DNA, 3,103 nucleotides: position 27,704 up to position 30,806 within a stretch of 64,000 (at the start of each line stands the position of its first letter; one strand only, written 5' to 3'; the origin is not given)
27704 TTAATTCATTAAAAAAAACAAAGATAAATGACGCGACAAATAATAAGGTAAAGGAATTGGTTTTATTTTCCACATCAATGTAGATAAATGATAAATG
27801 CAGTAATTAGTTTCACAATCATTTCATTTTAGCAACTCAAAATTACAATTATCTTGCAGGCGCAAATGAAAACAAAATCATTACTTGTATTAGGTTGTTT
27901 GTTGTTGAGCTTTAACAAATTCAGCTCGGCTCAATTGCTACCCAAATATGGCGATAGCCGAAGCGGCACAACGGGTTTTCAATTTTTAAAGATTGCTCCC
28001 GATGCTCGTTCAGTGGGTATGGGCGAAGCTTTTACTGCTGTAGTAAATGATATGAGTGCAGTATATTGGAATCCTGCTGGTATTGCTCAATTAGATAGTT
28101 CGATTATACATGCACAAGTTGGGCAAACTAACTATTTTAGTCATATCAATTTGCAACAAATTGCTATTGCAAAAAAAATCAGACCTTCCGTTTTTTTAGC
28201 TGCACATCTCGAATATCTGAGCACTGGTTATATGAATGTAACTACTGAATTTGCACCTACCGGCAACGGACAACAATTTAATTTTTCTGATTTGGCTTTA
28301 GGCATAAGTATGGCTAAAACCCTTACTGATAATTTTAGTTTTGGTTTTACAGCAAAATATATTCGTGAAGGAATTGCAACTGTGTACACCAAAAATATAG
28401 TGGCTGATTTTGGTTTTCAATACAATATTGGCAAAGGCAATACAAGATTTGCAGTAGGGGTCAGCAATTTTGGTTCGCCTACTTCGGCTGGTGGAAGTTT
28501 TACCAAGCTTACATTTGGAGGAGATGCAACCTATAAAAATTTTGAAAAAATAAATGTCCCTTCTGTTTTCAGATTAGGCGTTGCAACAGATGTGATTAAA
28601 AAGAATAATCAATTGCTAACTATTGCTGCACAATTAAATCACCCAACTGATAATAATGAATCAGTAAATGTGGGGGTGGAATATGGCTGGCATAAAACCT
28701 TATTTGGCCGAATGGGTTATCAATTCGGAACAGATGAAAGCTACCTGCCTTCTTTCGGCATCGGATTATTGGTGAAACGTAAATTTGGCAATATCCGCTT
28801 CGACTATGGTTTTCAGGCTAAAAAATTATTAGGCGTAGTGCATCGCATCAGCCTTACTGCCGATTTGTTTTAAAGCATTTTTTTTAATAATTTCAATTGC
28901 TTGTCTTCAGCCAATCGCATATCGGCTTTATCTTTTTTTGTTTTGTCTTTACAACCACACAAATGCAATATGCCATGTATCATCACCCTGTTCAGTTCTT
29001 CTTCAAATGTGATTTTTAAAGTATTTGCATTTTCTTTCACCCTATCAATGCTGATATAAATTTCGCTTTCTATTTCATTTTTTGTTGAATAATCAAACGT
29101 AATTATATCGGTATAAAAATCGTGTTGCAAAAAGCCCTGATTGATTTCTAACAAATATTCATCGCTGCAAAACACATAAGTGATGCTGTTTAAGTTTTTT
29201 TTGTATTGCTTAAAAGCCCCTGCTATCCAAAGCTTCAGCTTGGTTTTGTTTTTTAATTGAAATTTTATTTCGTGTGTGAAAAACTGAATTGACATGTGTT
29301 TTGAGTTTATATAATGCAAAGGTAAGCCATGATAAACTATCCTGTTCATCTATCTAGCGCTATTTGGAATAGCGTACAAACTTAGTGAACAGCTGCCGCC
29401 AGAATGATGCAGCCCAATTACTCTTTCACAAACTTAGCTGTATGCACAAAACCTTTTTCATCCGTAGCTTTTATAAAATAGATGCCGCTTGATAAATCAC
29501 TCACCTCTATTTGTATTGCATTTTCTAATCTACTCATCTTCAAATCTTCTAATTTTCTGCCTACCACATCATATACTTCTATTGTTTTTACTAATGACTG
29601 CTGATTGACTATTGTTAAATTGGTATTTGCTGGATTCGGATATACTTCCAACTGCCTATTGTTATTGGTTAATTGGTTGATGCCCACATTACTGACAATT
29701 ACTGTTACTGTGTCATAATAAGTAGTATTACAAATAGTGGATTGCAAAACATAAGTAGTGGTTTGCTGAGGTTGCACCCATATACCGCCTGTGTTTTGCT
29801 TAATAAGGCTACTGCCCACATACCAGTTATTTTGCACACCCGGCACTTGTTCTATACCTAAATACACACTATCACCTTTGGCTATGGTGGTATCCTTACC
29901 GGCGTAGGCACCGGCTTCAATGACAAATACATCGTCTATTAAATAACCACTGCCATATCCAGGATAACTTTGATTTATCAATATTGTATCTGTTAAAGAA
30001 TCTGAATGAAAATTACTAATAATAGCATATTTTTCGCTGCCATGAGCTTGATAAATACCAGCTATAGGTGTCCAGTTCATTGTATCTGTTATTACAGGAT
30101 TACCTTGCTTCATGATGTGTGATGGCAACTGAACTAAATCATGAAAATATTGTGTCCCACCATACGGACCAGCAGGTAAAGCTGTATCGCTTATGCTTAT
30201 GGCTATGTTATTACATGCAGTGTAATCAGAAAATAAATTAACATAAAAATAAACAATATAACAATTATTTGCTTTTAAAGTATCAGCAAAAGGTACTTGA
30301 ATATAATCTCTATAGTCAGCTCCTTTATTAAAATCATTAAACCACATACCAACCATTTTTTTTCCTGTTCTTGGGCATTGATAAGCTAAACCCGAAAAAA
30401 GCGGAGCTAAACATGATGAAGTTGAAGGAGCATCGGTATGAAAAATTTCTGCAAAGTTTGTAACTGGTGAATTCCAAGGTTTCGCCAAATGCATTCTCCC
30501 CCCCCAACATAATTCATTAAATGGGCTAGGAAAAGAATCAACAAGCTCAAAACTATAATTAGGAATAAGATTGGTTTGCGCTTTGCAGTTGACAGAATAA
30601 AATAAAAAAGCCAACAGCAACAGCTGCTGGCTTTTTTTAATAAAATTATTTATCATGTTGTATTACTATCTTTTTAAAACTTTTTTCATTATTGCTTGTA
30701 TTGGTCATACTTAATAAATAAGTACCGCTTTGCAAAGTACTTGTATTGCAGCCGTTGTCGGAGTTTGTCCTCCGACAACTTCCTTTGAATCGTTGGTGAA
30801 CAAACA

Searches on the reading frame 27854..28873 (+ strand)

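Call 16: search_protein_families(library=pfam, proteins=[window:27854-28873:+], max_evalue=0.01)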
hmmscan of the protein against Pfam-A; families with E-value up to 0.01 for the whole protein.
window:27854-28873:+ (339 aa): 2 families
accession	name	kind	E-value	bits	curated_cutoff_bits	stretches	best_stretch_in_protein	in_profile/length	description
PF19572.5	PorV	-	3.9e-12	46.7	27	1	34-262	5-234/243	Type IX secretion system protein PorV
PF03349.22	Toluene_X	-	2.8e-05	23.2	29.7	1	53-184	20-128/421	Outer membrane protein transport protein (OMPP1/FadL/TodX)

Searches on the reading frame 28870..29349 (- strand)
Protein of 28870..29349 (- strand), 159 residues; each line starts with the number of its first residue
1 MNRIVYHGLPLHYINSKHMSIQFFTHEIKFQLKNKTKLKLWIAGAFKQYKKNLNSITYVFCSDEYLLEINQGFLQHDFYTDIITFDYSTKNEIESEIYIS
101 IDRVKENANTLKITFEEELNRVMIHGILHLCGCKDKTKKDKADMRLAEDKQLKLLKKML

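Call 16: search_protein_families(library=pfam, proteins=[window:28870-29349:-], max_evalue=0.01)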
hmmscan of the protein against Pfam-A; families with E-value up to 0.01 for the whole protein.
window:28870-29349:- (159 aa): 2 families
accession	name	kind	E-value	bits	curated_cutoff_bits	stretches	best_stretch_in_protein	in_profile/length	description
PF02130.23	YbeY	-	1.1e-21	77.4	25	1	33-153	6-127/129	Endoribonuclease YbeY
PF20918.2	SPOCS_spoVID-N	-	0.0051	17.1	27.1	0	112-155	28-70/132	SPOCS_spoVID-N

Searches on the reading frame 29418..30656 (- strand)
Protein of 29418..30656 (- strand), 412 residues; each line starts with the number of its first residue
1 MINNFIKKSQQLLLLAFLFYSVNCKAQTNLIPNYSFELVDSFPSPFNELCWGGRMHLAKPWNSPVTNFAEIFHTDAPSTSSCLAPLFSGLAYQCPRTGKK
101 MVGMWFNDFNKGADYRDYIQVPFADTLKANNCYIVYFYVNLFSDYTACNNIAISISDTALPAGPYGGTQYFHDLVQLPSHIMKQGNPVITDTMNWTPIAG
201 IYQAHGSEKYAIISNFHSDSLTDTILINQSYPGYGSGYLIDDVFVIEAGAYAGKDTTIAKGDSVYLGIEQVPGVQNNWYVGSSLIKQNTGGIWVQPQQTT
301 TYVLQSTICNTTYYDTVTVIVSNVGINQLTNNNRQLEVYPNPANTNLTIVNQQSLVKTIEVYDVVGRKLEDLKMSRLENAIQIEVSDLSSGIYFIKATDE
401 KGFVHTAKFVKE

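Call 16: search_protein_families(library=pfam, proteins=[window:29418-30656:-], max_evalue=0.01)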
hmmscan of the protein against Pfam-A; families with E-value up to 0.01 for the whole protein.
window:29418-30656:- (412 aa): 1 family
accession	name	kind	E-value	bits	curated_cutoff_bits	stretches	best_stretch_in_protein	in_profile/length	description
PF18962.6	Por_Secre_tail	-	1.7e-15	57.5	27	1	338-408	1-72/75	Secretion system C-terminal sorting domain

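Call 24: find_encoding_contigs(protein=window:29418-30656:-, flank=3000, max_places=10)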
Protein window:29418-30656:- (412 aa): 18 contigs read that carry it; 7 places shown.
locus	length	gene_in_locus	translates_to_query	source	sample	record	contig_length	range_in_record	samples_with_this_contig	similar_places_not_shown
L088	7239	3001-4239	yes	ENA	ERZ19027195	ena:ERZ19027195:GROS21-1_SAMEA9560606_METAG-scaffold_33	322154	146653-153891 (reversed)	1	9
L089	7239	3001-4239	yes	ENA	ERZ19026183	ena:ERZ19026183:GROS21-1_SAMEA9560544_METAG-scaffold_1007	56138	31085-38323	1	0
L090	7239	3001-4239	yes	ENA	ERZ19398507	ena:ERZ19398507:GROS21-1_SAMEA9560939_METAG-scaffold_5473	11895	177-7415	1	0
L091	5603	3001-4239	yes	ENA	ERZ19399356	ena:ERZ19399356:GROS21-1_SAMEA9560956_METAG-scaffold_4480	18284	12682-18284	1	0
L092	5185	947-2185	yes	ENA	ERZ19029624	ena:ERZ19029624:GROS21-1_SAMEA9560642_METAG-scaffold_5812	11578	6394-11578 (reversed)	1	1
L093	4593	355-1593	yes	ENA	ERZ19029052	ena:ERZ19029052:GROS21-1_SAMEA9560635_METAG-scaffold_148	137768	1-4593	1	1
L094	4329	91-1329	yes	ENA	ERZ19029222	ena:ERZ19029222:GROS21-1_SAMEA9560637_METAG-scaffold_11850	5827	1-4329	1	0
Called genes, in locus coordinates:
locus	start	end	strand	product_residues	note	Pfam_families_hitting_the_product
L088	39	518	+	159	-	-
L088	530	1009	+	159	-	-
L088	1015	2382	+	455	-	PF18073:Zn_ribbon_LapB, PF13481:AAA_25, PF03796:DnaB_C (weak), PF06745:ATPase, PF23442:DUF7125 (weak), PF13401:AAA_22, PF13541:ChlI, PF05362:Lon_C, +3 more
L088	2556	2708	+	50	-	-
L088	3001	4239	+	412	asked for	PF18962:Por_Secre_tail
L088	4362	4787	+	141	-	PF02130:YbeY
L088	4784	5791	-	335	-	PF19572:PorV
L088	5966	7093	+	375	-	PF00712:DNA_pol3_beta, PF02767:DNA_pol3_beta_2, PF02768:DNA_pol3_beta_3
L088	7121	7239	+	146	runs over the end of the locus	PF02502:LacAB_rpiB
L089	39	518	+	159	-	-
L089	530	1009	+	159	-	-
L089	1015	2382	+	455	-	PF18073:Zn_ribbon_LapB, PF13481:AAA_25, PF03796:DnaB_C (weak), PF06745:ATPase, PF23442:DUF7125 (weak), PF13401:AAA_22, PF13541:ChlI, PF05362:Lon_C, +3 more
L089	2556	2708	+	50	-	-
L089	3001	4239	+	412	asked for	PF18962:Por_Secre_tail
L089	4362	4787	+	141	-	PF02130:YbeY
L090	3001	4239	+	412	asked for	PF18962:Por_Secre_tail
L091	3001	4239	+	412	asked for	PF18962:Por_Secre_tail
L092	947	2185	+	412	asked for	PF18962:Por_Secre_tail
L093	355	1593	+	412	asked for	PF18962:Por_Secre_tail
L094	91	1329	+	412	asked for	PF18962:Por_Secre_tail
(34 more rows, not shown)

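Call 25: find_homologous_proteins(query=window:29418-30656:-, max_evalue=0.00001)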
Query window:29418-30656:- (412 aa): 30 proteins with E <= 0.00001 among 2556 candidates.
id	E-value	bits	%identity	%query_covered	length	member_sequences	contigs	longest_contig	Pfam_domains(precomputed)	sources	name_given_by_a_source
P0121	7.0e-155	534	67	95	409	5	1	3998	PF18962.8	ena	-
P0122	1.9e-141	490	57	100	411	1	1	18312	PF18962.8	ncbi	-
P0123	1.4e-95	339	51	82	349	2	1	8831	PF18962.8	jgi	jgi:hypothetical protein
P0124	1.2e-69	253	39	97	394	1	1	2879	PF18962.8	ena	-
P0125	9.2e-50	188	32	95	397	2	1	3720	PF18962.8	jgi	jgi:hypothetical protein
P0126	3.2e-47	179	37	95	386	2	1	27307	PF18962.8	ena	-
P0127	5.4e-46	175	32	97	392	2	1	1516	PF18962.8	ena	-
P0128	3.8e-41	159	32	99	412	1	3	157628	PF18962.8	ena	-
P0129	1.3e-40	158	32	99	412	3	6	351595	PF18962.8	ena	-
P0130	1.3e-35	141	57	37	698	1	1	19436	PF18962.8,PF19565.5,PF26660.1,PF06739.18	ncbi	-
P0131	1.3e-35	141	36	73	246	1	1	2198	PF18962.8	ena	-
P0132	3.0e-35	140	31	93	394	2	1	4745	PF18962.8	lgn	-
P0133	4.8e-33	133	83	21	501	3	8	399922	PF18962.8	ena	-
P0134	9.4e-31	125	32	84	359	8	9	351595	-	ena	-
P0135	4.2e-30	123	32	78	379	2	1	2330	PF18962.8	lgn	-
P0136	3.4e-28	117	34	64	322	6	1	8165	PF18962.8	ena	-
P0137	5.5e-28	116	72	22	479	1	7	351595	PF07494.18,PF18962.8,PF19565.5,PF06739.18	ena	-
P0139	1.3e-23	102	34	55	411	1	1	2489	PF18962.8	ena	-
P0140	3.8e-23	100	55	26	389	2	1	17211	PF18962.8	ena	-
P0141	2.0e-17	81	35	38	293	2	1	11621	PF18962.8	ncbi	ncbi:MAG: T9SS type A sorting domain-containing protein [Bacteroidia bacterium]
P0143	9.8e-14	69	52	21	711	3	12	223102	PF18962.8,PF06739.18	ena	-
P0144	7.2e-13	66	26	97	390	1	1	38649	PF13573.13,PF18962.8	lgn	-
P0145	1.4e-11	62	48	22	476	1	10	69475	PF07494.18,PF18962.8,PF19565.5,PF06739.18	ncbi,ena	-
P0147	3.1e-11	61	48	22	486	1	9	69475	PF07494.18,PF18962.8,PF19565.5,PF06739.18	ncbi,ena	-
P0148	8.7e-10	56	46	21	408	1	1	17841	PF24996.1,PF13964.13,PF24681.2,PF13415.13,PF18962.8,PF01344.32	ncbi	-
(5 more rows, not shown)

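Call 27: find_encoding_contigs(protein=P0121, flank=3000, max_places=6)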
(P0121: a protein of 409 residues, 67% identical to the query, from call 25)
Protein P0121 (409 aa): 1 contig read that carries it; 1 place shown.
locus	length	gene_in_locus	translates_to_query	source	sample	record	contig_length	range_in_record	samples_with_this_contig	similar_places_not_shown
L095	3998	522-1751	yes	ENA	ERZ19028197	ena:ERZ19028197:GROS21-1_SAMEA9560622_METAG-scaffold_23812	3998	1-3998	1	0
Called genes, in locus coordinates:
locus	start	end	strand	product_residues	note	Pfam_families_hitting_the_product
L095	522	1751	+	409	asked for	PF18962:Por_Secre_tail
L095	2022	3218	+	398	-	PF02085:Cytochrom_CIII (faint), PF14522:Cytochrome_C7 (faint), PF22113:Mtrc-MtrF_II-IV_dom (faint), PF00034:Cytochrom_C, PF13442:Cytochrome_CBB3, PF14537:Cytochrom_c3_2 (faint)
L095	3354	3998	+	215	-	?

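Call 28: find_encoding_contigs(protein=P0122, flank=3000, max_places=6)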
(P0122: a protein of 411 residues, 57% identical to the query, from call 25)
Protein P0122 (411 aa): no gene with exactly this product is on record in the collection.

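Call 29: find_encoding_contigs(protein=P0123, flank=3000, max_places=6)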
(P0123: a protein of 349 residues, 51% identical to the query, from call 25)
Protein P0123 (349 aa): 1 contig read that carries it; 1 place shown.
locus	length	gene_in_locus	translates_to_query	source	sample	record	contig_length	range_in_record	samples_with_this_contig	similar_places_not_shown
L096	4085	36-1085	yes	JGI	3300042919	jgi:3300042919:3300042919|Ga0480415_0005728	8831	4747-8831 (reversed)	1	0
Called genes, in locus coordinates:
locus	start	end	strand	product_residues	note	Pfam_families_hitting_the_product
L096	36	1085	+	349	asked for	PF18962:Por_Secre_tail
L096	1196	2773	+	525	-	PF01642:MM_CoA_mutase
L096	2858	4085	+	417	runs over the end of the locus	PF14240:YHYH, PF18962:Por_Secre_tail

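Call 60: find_encoding_contigs(protein=P0129, flank=2500, max_places=4)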
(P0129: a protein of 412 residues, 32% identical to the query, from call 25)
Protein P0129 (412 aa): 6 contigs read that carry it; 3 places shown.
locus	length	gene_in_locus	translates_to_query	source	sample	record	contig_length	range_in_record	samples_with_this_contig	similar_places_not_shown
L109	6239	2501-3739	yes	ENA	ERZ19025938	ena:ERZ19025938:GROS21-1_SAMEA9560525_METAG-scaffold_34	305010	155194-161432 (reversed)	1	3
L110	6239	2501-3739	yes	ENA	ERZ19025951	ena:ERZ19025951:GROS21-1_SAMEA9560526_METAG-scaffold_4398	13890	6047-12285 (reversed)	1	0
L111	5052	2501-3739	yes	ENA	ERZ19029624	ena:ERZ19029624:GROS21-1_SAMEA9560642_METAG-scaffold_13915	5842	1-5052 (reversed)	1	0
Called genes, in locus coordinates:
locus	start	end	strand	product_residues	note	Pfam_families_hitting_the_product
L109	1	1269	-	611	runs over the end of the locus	PF18962:Por_Secre_tail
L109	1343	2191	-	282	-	PF03793:PASTA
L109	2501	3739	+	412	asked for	PF18962:Por_Secre_tail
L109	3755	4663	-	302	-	PF03301:Trp_dioxygenase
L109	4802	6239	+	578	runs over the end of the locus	-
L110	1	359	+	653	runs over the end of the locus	?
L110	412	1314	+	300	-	PF01370:Epimerase, PF04321:RmlD_sub_bind, PF01073:3Beta_HSD (weak), PF02719:Polysacc_synt_2, PF07993:NAD_binding_4, PF16363:GDP_Man_Dehyd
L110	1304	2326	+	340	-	PF01408:GFO_IDH_MocA, PF03447:NAD_binding_3 (weak), PF02894:GFO_IDH_MocA_C, PF22725:GFO_IDH_MocA_C3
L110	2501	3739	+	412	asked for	PF18962:Por_Secre_tail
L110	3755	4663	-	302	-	PF03301:Trp_dioxygenase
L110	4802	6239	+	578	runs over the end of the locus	-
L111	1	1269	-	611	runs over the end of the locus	PF18962:Por_Secre_tail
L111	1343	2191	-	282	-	PF03793:PASTA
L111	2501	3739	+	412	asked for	PF18962:Por_Secre_tail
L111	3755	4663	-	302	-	PF03301:Trp_dioxygenase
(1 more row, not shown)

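Call 61: find_encoding_contigs(protein=P0126, flank=2500, max_places=4)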
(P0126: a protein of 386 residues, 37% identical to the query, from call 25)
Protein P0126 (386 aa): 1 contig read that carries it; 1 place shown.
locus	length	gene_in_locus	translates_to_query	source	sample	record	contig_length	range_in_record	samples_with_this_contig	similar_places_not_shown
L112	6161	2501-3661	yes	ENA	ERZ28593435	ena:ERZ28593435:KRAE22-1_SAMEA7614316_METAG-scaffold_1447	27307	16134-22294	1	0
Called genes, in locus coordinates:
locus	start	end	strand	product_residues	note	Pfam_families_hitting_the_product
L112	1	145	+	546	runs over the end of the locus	-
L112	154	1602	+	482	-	PF18990:DUF5723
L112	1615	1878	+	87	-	-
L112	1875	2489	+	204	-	PF01522:Polysacc_deac_1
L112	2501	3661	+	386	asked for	PF18962:Por_Secre_tail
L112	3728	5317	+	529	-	PF00009:GTP_EFTU, PF00025:Arf (faint), PF01926:MMR_HSR1 (weak), PF22042:EF-G_D2, PF03144:GTP_EFTU_D2 (faint), PF16658:RF3_C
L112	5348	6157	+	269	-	PF00551:Formyl_trans_N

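Call 71: list_cluster_members(proteins=[P0121, P0122])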
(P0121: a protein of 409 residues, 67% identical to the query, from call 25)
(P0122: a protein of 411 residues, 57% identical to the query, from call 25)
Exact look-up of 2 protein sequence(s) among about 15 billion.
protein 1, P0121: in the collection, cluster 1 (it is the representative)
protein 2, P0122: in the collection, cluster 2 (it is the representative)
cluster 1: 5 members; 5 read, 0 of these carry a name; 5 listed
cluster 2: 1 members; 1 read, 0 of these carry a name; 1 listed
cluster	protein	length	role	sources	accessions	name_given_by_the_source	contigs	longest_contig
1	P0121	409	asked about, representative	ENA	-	-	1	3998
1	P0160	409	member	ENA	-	-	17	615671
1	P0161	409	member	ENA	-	-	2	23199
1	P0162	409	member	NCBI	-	-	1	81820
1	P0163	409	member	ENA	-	-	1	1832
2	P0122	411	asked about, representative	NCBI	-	-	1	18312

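Call 72: find_encoding_contigs(protein=P0160, flank=4000, max_places=10)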
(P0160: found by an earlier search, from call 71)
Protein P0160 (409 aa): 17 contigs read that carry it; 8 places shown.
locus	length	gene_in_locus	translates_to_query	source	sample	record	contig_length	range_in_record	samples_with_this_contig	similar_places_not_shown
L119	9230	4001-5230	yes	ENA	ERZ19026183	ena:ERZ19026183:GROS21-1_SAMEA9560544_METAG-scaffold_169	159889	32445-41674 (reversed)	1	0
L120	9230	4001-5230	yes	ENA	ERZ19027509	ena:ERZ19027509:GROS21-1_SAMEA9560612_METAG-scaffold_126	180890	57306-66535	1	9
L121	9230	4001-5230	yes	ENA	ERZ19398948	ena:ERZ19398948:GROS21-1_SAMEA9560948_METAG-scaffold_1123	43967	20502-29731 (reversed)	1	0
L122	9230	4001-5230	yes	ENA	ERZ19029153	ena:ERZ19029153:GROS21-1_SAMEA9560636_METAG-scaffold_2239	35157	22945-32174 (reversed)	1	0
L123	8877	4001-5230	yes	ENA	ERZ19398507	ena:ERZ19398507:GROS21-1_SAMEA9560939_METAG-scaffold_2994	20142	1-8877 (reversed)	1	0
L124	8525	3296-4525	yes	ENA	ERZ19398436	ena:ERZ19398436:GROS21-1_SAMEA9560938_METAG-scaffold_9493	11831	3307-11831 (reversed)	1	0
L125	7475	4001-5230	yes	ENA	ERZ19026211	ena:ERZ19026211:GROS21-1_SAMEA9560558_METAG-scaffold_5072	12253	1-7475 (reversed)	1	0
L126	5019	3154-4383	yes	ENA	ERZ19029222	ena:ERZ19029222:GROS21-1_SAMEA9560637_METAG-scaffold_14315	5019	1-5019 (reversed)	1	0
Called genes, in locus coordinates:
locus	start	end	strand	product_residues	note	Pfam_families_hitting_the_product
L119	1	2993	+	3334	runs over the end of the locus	PF12951:PATR, PF18962:Por_Secre_tail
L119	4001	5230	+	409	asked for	PF18962:Por_Secre_tail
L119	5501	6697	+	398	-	PF02085:Cytochrom_CIII (faint), PF14522:Cytochrome_C7 (faint), PF22113:Mtrc-MtrF_II-IV_dom (faint), PF00034:Cytochrom_C, PF13442:Cytochrome_CBB3, PF14537:Cytochrom_c3_2 (faint)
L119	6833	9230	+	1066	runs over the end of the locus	PF13183:Fer4_8 (faint), PF12837:Fer4_6 (faint), PF12838:Fer4_7, PF13237:Fer4_10 (faint), PF25160:LdpA_Fe-S-bd (faint), PF13247:Fer4_11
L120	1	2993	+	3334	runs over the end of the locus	PF12951:PATR, PF18962:Por_Secre_tail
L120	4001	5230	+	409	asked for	PF18962:Por_Secre_tail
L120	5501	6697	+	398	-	PF02085:Cytochrom_CIII (faint), PF14522:Cytochrome_C7 (faint), PF22113:Mtrc-MtrF_II-IV_dom (faint), PF00034:Cytochrom_C, PF13442:Cytochrome_CBB3, PF14537:Cytochrom_c3_2 (faint)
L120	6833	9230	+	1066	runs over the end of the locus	PF13183:Fer4_8 (faint), PF12837:Fer4_6 (faint), PF12838:Fer4_7, PF13237:Fer4_10 (faint), PF25160:LdpA_Fe-S-bd (faint), PF13247:Fer4_11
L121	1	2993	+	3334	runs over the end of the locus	PF12951:PATR, PF18962:Por_Secre_tail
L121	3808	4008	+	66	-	-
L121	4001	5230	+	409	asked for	PF18962:Por_Secre_tail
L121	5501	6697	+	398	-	PF02085:Cytochrom_CIII (faint), PF14522:Cytochrome_C7 (faint), PF22113:Mtrc-MtrF_II-IV_dom (faint), PF00034:Cytochrom_C, PF13442:Cytochrome_CBB3, PF14537:Cytochrom_c3_2 (faint)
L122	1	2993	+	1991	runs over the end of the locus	?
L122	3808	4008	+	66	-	-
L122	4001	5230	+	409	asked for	PF18962:Por_Secre_tail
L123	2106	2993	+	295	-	PF18962:Por_Secre_tail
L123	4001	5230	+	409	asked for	PF18962:Por_Secre_tail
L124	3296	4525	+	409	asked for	PF18962:Por_Secre_tail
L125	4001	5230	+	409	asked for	PF18962:Por_Secre_tail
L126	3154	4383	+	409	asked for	PF18962:Por_Secre_tail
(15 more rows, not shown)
